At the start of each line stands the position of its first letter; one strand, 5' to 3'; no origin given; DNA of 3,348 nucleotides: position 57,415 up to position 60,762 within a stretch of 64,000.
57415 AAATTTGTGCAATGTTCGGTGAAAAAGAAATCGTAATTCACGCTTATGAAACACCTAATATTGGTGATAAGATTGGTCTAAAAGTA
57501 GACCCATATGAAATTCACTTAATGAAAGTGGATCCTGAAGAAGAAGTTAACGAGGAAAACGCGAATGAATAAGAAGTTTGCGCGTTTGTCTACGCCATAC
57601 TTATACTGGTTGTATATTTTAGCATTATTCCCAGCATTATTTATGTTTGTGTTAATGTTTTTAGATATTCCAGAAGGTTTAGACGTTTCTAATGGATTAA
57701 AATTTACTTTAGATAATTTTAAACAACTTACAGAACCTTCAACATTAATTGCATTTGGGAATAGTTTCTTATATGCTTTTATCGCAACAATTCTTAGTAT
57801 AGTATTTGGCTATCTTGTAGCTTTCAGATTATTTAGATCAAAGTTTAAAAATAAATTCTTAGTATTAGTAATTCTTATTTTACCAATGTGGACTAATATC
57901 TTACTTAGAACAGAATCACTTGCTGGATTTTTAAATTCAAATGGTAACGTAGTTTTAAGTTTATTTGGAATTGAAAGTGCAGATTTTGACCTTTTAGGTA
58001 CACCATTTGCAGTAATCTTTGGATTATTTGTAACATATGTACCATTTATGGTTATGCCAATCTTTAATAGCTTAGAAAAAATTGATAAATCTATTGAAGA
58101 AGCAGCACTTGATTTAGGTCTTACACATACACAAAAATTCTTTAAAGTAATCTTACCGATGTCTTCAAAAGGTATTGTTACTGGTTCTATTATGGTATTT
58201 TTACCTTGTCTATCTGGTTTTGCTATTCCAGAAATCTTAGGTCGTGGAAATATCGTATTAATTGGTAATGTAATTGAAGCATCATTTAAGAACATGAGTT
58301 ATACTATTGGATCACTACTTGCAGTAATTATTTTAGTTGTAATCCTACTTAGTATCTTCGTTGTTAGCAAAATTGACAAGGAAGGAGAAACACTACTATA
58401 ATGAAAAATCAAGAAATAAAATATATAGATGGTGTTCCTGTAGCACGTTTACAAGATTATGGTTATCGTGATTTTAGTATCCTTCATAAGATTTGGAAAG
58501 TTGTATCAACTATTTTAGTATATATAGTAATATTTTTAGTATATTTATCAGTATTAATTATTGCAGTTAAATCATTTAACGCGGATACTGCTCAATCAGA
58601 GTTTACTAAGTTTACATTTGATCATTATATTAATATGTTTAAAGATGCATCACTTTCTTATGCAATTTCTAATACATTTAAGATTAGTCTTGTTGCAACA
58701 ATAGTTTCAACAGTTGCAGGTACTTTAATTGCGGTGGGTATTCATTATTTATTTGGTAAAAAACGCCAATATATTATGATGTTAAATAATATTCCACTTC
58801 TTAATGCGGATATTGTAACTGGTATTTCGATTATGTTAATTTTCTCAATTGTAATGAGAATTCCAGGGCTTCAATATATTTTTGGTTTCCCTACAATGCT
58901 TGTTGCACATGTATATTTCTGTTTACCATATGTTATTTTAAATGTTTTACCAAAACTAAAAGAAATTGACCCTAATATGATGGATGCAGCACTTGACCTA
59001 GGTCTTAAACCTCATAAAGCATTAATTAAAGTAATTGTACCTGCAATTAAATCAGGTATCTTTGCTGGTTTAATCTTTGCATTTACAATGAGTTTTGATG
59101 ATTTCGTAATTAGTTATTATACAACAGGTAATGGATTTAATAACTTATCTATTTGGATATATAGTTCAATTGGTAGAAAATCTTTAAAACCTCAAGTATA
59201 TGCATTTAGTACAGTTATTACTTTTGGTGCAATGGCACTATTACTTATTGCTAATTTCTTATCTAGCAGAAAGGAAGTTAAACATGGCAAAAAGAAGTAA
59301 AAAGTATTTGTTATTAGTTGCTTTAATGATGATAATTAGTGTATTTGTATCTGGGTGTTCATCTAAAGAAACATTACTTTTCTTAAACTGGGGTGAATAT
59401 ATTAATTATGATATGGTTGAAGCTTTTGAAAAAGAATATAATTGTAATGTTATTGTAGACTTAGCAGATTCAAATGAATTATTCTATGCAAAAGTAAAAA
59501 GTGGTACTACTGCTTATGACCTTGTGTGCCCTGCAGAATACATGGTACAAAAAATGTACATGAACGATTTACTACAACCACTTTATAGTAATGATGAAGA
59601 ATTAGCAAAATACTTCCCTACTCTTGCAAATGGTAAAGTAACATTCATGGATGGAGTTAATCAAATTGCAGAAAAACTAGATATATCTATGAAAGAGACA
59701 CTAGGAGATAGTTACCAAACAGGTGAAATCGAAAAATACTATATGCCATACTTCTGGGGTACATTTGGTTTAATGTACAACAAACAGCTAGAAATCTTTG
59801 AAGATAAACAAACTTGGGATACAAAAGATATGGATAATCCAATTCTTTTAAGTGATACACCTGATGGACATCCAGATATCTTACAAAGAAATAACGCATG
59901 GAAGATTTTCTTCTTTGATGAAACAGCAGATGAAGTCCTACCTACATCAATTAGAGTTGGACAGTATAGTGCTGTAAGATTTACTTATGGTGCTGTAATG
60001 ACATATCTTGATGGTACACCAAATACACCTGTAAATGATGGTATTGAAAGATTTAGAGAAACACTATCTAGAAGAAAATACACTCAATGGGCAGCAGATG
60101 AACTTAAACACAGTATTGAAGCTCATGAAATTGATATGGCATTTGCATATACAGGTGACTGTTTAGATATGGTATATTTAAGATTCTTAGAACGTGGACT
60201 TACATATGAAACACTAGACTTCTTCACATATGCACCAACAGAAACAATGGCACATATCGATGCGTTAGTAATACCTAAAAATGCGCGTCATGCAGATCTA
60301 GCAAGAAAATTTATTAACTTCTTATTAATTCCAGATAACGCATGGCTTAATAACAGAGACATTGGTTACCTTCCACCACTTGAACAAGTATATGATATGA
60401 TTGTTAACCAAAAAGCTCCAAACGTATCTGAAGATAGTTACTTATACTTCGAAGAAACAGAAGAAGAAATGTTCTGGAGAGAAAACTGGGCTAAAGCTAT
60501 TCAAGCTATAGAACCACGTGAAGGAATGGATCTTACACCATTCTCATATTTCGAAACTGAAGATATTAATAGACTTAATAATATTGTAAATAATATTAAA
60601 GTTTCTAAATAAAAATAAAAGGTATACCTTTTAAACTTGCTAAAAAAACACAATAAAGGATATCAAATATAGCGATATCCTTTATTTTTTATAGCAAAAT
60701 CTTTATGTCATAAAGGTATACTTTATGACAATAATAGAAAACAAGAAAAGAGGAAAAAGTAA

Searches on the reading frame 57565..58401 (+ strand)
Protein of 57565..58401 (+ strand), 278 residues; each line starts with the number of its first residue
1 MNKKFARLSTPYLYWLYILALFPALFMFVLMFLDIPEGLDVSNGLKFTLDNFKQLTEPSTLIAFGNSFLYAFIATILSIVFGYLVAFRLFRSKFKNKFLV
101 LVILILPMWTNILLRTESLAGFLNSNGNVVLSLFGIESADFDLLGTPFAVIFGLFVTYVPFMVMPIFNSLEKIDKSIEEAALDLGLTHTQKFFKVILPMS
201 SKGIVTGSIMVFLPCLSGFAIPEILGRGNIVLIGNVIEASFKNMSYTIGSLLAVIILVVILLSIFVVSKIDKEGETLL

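Call 85: search_protein_families(library=pfam, proteins=[window:57565-58401:+], max_evalue=1e-8)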
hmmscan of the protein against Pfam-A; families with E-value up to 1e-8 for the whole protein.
window:57565-58401:+ (278 aa): 1 family
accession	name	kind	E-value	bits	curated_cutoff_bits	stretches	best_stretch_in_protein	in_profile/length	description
PF00528.27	BPD_transp_1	-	7.9e-15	55.5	26.4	1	79-266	2-174/184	Binding-protein-dependent transport system inner membrane component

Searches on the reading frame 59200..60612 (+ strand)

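Call 85: search_protein_families(library=pfam, proteins=[window:59200-60612:+], max_evalue=1e-8)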
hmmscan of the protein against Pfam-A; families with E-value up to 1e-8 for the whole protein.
window:59200-60612:+ (470 aa): 2 families
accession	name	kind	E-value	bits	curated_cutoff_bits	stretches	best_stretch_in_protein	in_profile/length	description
PF13416.11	SBP_bac_8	-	9.8e-14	52.2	27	1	72-408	2-276/279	Bacterial extracellular solute-binding protein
PF01547.30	SBP_bac_1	-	5.1e-12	46.8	26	1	67-380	9-305/307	Bacterial extracellular solute-binding protein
